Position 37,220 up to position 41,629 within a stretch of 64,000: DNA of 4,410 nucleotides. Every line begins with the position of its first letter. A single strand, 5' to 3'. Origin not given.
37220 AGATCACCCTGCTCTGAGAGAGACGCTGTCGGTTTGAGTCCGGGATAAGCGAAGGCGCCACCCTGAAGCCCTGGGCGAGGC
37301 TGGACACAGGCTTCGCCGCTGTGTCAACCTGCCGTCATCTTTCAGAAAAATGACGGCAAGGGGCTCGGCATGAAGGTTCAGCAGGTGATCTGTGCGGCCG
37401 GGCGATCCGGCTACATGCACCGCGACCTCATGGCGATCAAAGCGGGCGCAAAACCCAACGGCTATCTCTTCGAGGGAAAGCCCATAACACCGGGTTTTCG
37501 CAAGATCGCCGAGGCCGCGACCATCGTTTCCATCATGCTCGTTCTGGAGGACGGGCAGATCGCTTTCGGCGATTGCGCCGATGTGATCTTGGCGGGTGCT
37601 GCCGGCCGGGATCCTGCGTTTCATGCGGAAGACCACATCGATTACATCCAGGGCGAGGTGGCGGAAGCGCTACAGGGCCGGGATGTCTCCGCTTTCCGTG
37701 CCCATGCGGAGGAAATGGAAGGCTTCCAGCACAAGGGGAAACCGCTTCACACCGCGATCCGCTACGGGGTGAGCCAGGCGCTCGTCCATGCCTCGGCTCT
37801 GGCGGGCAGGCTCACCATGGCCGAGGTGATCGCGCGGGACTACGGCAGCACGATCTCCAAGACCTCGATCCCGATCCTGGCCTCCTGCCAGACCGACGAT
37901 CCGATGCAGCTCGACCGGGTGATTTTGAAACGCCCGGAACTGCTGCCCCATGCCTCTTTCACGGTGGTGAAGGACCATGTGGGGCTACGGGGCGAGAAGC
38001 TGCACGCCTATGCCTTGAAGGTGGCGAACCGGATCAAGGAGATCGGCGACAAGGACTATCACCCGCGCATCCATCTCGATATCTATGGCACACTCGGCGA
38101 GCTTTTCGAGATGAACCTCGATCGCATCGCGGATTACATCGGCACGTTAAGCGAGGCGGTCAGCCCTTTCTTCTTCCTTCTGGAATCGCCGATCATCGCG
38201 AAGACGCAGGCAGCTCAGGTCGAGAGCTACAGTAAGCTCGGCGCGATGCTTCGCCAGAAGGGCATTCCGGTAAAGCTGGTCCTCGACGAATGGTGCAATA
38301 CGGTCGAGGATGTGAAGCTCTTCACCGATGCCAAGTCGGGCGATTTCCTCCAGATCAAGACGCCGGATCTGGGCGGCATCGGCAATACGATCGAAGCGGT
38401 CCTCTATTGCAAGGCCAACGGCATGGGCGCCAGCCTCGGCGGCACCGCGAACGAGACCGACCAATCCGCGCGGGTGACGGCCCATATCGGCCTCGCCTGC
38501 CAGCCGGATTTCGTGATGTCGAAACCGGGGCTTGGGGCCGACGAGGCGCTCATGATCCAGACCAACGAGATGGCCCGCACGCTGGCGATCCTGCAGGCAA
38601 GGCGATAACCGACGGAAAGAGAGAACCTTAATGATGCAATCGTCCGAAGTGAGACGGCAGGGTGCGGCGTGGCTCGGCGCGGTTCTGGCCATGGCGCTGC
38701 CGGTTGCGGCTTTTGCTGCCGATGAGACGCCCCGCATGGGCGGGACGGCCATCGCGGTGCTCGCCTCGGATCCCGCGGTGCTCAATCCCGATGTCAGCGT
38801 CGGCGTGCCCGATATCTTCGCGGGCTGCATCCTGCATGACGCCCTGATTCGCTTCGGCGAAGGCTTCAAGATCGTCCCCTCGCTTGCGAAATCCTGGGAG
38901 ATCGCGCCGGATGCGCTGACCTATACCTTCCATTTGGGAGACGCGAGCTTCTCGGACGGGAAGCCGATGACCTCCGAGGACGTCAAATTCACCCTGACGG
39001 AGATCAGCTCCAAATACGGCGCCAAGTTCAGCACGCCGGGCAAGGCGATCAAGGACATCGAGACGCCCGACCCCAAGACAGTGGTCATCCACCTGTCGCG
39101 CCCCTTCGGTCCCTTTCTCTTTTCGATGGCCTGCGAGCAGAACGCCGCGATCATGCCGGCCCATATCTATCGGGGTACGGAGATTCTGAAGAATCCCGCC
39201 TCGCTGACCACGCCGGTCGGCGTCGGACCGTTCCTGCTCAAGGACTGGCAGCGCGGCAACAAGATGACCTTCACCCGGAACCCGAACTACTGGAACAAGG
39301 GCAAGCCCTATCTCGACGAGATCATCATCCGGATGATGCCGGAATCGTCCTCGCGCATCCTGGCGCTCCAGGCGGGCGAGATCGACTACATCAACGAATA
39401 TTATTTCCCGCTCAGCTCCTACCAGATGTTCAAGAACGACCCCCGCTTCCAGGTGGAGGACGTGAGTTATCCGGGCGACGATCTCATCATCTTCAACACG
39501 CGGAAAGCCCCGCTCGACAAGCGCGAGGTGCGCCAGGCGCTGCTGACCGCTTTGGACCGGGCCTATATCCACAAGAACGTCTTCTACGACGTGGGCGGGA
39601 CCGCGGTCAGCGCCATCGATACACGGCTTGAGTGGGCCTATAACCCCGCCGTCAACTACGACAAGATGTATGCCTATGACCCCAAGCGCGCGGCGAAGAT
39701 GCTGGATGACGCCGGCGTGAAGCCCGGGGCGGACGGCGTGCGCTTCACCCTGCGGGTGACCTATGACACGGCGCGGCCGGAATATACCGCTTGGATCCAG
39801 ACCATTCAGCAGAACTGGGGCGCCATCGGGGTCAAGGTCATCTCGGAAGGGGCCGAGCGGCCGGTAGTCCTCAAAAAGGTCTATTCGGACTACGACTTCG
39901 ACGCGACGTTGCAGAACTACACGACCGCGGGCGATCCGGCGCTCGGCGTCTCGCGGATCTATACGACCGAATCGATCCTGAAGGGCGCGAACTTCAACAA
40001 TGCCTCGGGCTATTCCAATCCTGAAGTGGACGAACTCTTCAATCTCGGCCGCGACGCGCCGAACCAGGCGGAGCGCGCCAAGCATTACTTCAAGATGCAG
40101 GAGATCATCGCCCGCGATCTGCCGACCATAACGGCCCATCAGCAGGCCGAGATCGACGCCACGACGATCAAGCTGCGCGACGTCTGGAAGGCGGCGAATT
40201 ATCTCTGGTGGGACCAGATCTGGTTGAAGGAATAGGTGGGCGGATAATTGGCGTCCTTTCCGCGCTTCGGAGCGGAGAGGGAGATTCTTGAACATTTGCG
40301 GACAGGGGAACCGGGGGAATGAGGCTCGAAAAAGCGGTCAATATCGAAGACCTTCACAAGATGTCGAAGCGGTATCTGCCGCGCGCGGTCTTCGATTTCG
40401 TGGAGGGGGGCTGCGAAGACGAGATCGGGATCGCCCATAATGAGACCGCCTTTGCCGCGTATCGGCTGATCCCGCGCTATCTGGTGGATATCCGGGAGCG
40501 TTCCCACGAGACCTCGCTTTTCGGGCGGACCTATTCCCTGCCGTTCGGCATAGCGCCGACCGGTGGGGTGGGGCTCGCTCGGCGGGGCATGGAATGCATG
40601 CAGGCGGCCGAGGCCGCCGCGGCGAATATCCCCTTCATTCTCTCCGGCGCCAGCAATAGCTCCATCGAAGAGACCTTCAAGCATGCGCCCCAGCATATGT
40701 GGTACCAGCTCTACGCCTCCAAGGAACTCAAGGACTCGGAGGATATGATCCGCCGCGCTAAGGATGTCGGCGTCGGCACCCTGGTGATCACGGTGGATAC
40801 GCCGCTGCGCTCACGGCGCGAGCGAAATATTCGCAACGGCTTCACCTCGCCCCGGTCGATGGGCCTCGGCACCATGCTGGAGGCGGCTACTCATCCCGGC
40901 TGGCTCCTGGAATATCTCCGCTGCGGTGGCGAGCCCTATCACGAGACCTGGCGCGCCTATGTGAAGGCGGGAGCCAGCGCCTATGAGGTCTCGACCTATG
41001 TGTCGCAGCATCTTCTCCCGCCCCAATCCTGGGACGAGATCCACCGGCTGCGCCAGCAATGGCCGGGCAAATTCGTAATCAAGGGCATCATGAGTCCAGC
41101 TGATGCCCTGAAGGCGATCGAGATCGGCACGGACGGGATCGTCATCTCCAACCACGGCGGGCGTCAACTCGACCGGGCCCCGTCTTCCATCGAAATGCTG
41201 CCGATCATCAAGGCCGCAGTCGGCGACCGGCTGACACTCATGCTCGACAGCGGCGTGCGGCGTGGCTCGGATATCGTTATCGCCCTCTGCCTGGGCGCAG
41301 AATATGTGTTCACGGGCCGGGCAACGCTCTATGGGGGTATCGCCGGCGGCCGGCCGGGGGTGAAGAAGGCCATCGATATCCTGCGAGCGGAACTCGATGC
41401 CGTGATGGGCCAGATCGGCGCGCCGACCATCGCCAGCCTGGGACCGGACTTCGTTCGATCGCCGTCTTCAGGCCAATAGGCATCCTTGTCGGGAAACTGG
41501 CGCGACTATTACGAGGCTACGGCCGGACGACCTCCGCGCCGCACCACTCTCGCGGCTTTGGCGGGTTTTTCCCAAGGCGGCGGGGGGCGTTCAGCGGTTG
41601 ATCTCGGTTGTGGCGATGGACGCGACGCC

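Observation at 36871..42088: Orphan methylaspartate ammonia-lyase homolog in a DUF427 / SBP / FMN-oxidase / methyltransferase cluster, with altered amine-pocket residues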

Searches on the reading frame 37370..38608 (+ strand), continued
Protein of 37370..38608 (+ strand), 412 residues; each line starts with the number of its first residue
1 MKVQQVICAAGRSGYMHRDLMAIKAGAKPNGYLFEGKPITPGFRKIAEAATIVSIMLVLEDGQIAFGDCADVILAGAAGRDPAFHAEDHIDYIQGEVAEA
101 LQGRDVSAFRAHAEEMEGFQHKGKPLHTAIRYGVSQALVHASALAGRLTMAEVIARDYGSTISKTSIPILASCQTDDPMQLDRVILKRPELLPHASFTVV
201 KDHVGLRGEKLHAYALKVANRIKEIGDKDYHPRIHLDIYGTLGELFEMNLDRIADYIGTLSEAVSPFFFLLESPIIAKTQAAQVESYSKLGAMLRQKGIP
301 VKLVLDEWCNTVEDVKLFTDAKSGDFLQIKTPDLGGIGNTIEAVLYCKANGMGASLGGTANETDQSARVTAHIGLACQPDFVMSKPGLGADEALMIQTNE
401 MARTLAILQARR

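Call 25: find_encoding_contigs(protein=P0001, flank=10000, max_places=6)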
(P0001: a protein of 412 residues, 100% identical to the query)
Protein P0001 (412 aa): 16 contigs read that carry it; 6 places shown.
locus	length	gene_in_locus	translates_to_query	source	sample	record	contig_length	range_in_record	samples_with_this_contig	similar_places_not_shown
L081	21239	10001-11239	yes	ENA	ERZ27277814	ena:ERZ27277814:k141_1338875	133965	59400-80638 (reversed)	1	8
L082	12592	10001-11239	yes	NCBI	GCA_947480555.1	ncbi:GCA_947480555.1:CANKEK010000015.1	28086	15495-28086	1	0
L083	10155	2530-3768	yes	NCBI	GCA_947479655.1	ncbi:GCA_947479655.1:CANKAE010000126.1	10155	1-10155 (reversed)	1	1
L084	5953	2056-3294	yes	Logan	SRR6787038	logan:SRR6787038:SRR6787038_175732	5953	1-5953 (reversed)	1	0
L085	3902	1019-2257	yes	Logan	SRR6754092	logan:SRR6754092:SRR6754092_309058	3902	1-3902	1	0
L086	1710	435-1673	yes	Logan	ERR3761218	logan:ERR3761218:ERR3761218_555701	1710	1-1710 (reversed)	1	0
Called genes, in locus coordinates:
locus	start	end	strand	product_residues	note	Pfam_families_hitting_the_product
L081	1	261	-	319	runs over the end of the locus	PF14226:DIOX_N, PF03171:2OG-FeII_Oxy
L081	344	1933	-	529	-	PF00496:SBP_bac_5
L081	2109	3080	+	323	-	PF00248:Aldo_ket_red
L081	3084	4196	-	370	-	PF02668:TauD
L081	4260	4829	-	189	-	PF08534:Redoxin, PF00578:AhpC-TSA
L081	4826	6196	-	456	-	PF01979:Amidohydro_1, PF07969:Amidohydro_3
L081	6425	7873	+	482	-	PF05977:MFS_3 (weak), PF07690:MFS_1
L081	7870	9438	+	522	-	PF06609:TRI12, PF00083:Sugar_tr, PF07690:MFS_1, PF03137:OATP (weak)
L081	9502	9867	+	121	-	PF04248:NTP_transf_9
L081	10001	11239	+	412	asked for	PF05034:MAAL_N, PF07476:MAAL_C, PF13378:MR_MLE_C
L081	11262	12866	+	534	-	PF00496:SBP_bac_5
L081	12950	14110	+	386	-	PF01070:FMN_dh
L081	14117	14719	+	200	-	PF13489:Methyltransf_23 (weak), PF08241:Methyltransf_11, PF08242:Methyltransf_12, PF13649:Methyltransf_25, PF13847:Methyltransf_31 (weak)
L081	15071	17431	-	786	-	PF01315:Ald_Xan_dh_C, PF02738:MoCoBD_1, PF20256:MoCoBD_2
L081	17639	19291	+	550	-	PF00563:EAL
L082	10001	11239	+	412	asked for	PF05034:MAAL_N, PF07476:MAAL_C, PF13378:MR_MLE_C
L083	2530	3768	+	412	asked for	PF05034:MAAL_N, PF07476:MAAL_C, PF13378:MR_MLE_C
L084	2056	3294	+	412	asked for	PF05034:MAAL_N, PF07476:MAAL_C, PF13378:MR_MLE_C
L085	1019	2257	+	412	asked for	PF05034:MAAL_N, PF07476:MAAL_C, PF13378:MR_MLE_C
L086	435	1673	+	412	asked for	PF05034:MAAL_N, PF07476:MAAL_C, PF13378:MR_MLE_C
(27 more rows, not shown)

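Call 52: search_protein_representatives(protein=window:37370-38608:+)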
Query: 412 residues. Proteins with E-value up to 0.001 (for the whole library): 834; up to 1e-10: 530; up to 1e-30: 186. The best 150 are listed.
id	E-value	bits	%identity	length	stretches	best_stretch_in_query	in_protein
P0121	1.9e-145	501.2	57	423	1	6-407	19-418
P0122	1.0e-142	492.2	51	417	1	2-411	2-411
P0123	1.2e-134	465.7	58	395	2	2-258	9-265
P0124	2.2e-124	431.8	68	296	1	1-292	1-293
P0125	5.4e-124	430.6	50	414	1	1-411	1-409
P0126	8.5e-115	400.3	44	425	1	3-410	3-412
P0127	2.3e-114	398.8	48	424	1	8-408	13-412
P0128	1.9e-111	389.2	44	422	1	1-408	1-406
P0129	2.8e-106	372.2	63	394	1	56-329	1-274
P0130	1.6e-105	369.8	44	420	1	2-410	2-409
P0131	1.4e-97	343.6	41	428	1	1-407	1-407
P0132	5.7e-95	335.0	42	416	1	3-412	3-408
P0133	7.3e-95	334.7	40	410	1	1-410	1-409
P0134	8.0e-94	331.2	41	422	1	1-410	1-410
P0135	1.7e-92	326.8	42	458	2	124-409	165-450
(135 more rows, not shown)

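Call 60: find_encoding_contigs(protein=P0121, flank=8000, max_places=5)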
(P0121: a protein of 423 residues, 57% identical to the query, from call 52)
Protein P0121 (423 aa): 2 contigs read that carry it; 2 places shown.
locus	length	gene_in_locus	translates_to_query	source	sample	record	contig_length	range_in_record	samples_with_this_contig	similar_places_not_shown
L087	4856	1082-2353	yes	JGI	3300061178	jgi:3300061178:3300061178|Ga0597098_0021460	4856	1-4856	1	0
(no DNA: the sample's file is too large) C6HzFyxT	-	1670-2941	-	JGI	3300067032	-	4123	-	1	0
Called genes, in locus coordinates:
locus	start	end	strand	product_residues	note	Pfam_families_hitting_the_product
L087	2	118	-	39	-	?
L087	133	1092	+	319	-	PF04909:Amidohydro_2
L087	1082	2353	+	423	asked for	PF05034:MAAL_N, PF07476:MAAL_C, PF13378:MR_MLE_C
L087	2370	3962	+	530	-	PF00496:SBP_bac_5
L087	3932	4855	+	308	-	?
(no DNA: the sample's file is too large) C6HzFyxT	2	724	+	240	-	?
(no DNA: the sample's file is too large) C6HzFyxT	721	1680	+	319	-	PF04909:Amidohydro_2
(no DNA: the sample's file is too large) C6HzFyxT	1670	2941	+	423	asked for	PF05034:MAAL_N, PF07476:MAAL_C, PF13378:MR_MLE_C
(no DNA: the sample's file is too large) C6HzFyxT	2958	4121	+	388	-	?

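Call 74: predict_structure(alignment_id=A1)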
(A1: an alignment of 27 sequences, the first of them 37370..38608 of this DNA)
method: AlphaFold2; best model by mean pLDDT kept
length: 412 residues; sequences in the alignment: 27
mean_pLDDT: 81.5   pTM: 0.84
mean pLDDT of the five models: 81.5, 74.6, 67.4, 66.5, 62.6
residues with pLDDT >= 90: 183; 70-90: 139; 50-70: 63; < 50: 27
segments of 3 or more residues with pLDDT < 50: 37-49, 194-199
pLDDT, mean of each block of 10 residues (from residue 1): 91 54 54 49 39 87 89 56 76 92 93 91 88 93 96 96 89 66 78 49 66 87 86 83 90 96 93 88 94 96 85 92 89 83 95 79 78 94 68 82 95 83
secondary structure, 60 per line:
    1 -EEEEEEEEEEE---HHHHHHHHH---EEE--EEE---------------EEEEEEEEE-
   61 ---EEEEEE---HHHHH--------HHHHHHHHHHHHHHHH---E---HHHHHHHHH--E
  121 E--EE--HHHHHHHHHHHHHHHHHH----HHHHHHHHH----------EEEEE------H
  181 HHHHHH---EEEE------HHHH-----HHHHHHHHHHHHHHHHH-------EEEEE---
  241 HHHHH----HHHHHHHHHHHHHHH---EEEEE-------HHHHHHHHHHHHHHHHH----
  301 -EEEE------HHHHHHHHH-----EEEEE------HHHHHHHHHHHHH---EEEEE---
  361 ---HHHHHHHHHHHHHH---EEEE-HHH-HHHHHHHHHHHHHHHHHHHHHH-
elements in order: E2-12 H16-24 E28-30 E33-35 E51-59 E64-69 H73-77 H86-101 H109-117 H128-145 H150-158 E169-173 H180-186 E190-193 H200-203 H209-225 E233-237 H241-245 H250-264 E268-272 H280-296 E302-305 H312-320 E326-330 H337-349 E353-357 H364-377 E381-384 H390-411

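Call 79: fold_search(model_id=the predicted structure, library=pdb)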
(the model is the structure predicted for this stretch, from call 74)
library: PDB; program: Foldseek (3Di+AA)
matches with E <= 10: 1673; with E <= 0.001: 637
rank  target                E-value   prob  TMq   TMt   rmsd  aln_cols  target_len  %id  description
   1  1kcz_A                3.2e-43  1.00  0.90  0.90   3.3       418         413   45  Crystal Structure of beta-methylaspartase from Clostridium tetanomorphum. Mg-complex. (released 2001-12-19)
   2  3zvi_A                1.8e-42  1.00  0.90  0.90   3.4       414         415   46  Methylaspartate ammonia lyase from Clostridium tetanomorphum mutant L384A (released 2012-05-02)
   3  1kko_A                2.8e-42  1.00  0.91  0.91   3.4       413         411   42  CRYSTAL STRUCTURE OF CITROBACTER AMALONATICUS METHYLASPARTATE AMMONIA LYASE (released 2002-01-30)
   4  3zvh_A                1.3e-41  1.00  0.90  0.90   3.4       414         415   45  Methylaspartate ammonia lyase from Clostridium tetanomorphum mutant Q73A (released 2012-05-02)
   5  1nu5                  4.4e-15  1.00  0.61  0.67   4.6       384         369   17  Crystal structure of Pseudomonas sp. P51 Chloromuconate lactonizing enzyme (released 2003-12-30)
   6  3ct2_A                6.6e-15  1.00  0.60  0.67   4.5       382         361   16  Crystal structure of muconate cycloisomerase from Pseudomonas fluorescens (released 2008-04-29)
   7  3dgb                  7.3e-15  1.00  0.59  0.65   5.0       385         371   16  Crystal structure of muconate lactonizing enzyme from Pseudomonas Fluorescens complexed with muconolactone (released 2009-03-03)
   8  1bkh_B                9.2e-15  1.00  0.60  0.67   4.8       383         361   15  MUCONATE LACTONIZING ENZYME FROM PSEUDOMONAS PUTIDA (released 1998-10-21)
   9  2zad_A                1.1e-14  1.00  0.55  0.64   5.6       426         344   14  Crystal Structure of Muconate Cycloisomerase from Thermotoga maritima MSB8 (released 2008-04-08)
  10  3ik4_D                1.3e-14  1.00  0.59  0.68   5.3       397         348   15  CRYSTAL STRUCTURE OF mandelate racemase/muconate lactonizing protein from Herpetosiphon aurantiacus (released 2009-08-18)
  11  2muc_A                2.1e-14  1.00  0.61  0.69   5.0       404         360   14  MUCONATE CYCLOISOMERASE VARIANT F329I (released 1999-12-22)
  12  1jpm_C                3.0e-14  1.00  0.63  0.71   4.9       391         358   14  L-Ala-D/L-Glu Epimerase (released 2001-12-21)
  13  3muc_A                3.1e-14  1.00  0.60  0.68   4.8       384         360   13  MUCONATE CYCLOISOMERASE VARIANT I54V (released 1999-11-04)
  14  3ik4_B                3.5e-14  1.00  0.58  0.65   5.7       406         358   15  CRYSTAL STRUCTURE OF mandelate racemase/muconate lactonizing protein from Herpetosiphon aurantiacus (released 2009-08-18)
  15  3dfy_F                3.5e-14  1.00  0.53  0.64   5.3       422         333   14  Crystal structure of apo dipeptide epimerase from Thermotoga maritima (released 2008-11-25)
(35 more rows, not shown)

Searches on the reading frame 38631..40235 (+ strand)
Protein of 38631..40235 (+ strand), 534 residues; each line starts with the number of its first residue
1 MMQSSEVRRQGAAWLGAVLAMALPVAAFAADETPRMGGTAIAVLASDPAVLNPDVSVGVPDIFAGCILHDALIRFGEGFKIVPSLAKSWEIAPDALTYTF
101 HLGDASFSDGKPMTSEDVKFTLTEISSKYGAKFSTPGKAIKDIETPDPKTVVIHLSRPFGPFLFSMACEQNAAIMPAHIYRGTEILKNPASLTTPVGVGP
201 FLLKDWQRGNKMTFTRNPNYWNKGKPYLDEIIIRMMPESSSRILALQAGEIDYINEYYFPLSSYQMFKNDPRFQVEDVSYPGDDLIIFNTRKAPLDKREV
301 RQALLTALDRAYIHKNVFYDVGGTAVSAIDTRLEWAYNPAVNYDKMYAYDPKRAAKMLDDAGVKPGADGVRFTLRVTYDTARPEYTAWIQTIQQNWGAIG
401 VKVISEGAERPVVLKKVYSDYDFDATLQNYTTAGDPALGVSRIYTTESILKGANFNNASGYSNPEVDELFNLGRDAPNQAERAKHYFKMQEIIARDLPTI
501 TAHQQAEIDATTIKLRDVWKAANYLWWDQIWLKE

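Call 3: search_protein_families(library=pfam, proteins=[window:38631-40235:+])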
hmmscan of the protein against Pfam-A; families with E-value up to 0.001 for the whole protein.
window:38631-40235:+ (534 aa): 1 family
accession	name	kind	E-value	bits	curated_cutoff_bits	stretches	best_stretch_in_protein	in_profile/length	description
PF00496.27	SBP_bac_5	-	9.5e-82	275.5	32.4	1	80-440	1-356/368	Bacterial extracellular solute-binding proteins, family 5 Middle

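Call 4: search_protein_families(library=ncbifam, proteins=[window:38631-40235:+])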
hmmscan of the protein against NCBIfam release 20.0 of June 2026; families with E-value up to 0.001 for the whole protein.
window:38631-40235:+ (534 aa): 10 families
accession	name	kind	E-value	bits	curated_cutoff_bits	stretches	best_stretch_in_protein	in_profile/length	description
TIGR02294.1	nickel_nikA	equivalog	2.2e-52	178.2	393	1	60-447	27-418/501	nickel ABC transporter substrate-binding protein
NF045467.1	Opp4A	equivalog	8.4e-40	136.5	650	1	33-518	30-541/556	oligopeptide ABC transporter substrate-binding protein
NF011689.0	PRK15109.1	equivalog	9e-39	133.5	560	1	78-506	76-511/547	ABC transporter substrate-binding protein SapA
NF045468.1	Opp5A_nikA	equivalog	1.3e-37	129.5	600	1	69-510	45-464/488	nickel ABC transporter substrate-binding protein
NF043070.1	DppA_dipep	equivalog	8.5e-37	126.9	1005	1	67-503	59-505/535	dipeptide ABC transporter periplasmic-binding protein DppA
NF011942.0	PRK15413.1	equivalog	3.9e-35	121.5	594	1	13-519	11-497/512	glutathione ABC transporter substrate-binding protein GsiB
NF047575.1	opine_bind_CntA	exception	1.6e-32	112.8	800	1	47-445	46-449/535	staphylopine-dependent metal ABC transporter substrate-binding lipoprotein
TIGR04028.1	SBP_KPN_01854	hypoth_equivalog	5.3e-32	111.1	468.5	1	78-495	41-470/509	TIGR04028 family ABC transporter substrate-binding protein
NF011684.0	PRK15104.1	equivalog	7.2e-18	64.6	947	1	45-496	46-502/543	oligopeptide ABC transporter substrate-binding protein OppA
NF007287.0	PRK09755.1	equivalog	3.6e-10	39.3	1098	1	147-507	161-505/535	ABC transporter substrate-binding protein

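Call 45: search_solved_structures(query=window:38631-40235:+, max_evalue=1e-10)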
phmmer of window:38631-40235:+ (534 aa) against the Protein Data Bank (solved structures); distinct sequences matched with E-value up to 1e-10: 80 (the best 60 are shown).
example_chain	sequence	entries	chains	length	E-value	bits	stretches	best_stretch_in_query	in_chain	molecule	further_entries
6hlx_A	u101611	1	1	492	1.7e-46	162.5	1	38-488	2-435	AgaA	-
5u4o_A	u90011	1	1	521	3e-42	148.5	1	35-525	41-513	ABC transporter substrate-binding protein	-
7kz8_A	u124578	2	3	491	1.5e-41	146.2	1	46-503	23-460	Peptide/nickel transport system substrate-binding protein AapF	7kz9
3m8u_A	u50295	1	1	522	3.1e-40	141.8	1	64-517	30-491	Heme-binding protein A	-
9pl3_A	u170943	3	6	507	3.7e-37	131.7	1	66-409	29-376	Peptide ABC transporter, peptide-binding protein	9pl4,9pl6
1xoc_A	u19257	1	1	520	7.5e-36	127.4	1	33-499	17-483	Oligopeptide-binding protein appA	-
8upi_A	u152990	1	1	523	1e-35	126.9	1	31-406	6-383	Peptide ABC transporter substrate-binding protein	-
5f1q_A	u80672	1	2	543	6.6e-35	124.3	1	44-503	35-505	Periplasmic dipeptide transport protein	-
8z1z_F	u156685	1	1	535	8.1e-35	124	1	39-500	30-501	Dipeptide-binding protein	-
8z1y_F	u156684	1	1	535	6.1e-34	121.1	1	39-500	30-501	Dipeptide-binding protein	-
1dpp_A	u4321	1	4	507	1.2e-33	120.1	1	48-503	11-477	DIPEPTIDE BINDING PROTEIN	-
1dpe_A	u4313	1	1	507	3e-33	118.8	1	47-500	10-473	DIPEPTIDE-BINDING PROTEIN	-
8efz_A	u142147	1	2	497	7.6e-33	117.5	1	63-496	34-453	Extracellular solute-binding protein family 5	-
4oet_A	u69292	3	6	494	9.1e-33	117.2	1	44-495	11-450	Putative peptide ABC-transport system periplasmic peptide-binding protein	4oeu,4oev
6ofq_A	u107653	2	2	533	3.6e-32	115.2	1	30-501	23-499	Heme-binding protein A / AI-2 binding protein A | Heme-binding protein A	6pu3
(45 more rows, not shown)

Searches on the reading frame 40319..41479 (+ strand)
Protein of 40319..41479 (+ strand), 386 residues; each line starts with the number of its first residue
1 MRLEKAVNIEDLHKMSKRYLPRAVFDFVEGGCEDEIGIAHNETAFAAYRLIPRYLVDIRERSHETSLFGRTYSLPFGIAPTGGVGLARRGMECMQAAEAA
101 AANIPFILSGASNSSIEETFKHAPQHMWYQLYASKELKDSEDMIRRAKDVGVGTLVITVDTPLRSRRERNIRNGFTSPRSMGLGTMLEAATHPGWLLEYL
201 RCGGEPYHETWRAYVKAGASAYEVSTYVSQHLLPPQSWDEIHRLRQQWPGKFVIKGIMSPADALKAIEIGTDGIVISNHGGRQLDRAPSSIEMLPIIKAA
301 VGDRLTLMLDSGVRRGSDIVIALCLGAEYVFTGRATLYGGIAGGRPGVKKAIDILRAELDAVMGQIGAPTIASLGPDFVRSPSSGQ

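Call 3: search_protein_families(library=pfam, proteins=[window:40319-41479:+])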
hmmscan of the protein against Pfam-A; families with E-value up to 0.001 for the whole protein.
window:40319-41479:+ (386 aa): 1 family
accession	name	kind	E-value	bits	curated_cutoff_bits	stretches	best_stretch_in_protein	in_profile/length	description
PF01070.24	FMN_dh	-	2.7e-122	408.6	24.9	1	17-380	2-349/350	FMN-dependent dehydrogenase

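Call 4: search_protein_families(library=ncbifam, proteins=[window:40319-41479:+])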
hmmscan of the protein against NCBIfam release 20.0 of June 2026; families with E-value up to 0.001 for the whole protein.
window:40319-41479:+ (386 aa): 5 families
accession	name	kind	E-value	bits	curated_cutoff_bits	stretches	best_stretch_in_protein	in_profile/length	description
NF008398.0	PRK11197.1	subfamily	8.6e-82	274.9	376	1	10-377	7-373/381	L-lactate dehydrogenase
NF033901.1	L_lactate_LldD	exception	1.8e-71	241.2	550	1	11-377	8-373/377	FMN-dependent L-lactate dehydrogenase LldD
TIGR03966.1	actino_HemFlav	equivalog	6.6e-70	235.8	470.85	1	10-379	9-377/385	pre-mycofactocin synthase MftD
TIGR02708.1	L_lactate_ox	equivalog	8.7e-51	173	645.5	2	253-372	232-351/367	L-lactate oxidase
TIGR02151.1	IPP_isom_2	equivalog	1.9e-05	23.8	281.3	0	302-374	257-329/338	type 2 isopentenyl-diphosphate Delta-isomerase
